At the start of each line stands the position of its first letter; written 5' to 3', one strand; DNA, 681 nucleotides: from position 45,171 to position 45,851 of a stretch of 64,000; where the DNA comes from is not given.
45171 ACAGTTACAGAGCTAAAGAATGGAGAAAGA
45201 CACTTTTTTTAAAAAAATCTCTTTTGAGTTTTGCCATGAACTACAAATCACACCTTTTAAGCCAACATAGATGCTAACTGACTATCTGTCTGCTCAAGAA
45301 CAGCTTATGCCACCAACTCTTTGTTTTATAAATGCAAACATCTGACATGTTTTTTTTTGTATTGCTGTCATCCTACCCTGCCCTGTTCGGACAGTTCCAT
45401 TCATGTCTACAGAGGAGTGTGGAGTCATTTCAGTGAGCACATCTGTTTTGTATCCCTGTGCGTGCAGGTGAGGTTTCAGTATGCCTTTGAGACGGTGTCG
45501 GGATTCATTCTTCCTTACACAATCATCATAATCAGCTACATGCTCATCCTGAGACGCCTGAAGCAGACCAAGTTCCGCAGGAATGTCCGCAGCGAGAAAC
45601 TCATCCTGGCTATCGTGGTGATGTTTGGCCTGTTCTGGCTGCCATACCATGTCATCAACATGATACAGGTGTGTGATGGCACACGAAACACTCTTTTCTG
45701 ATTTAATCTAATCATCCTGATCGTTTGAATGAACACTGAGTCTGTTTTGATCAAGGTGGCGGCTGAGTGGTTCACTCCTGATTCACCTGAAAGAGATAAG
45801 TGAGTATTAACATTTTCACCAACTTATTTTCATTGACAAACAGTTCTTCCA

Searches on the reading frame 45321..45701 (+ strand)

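Call 30: search_protein_families(library=pfam, proteins=[window:45321-45701:+], max_evalue=0.01)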
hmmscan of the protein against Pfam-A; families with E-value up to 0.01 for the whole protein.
window:45321-45701:+ (126 aa): 1 family
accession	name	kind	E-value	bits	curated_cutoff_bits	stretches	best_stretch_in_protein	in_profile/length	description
PF00001.26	7tm_1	-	1.9e-10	41.1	30.5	1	34-118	126-228/260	7 transmembrane receptor (rhodopsin family)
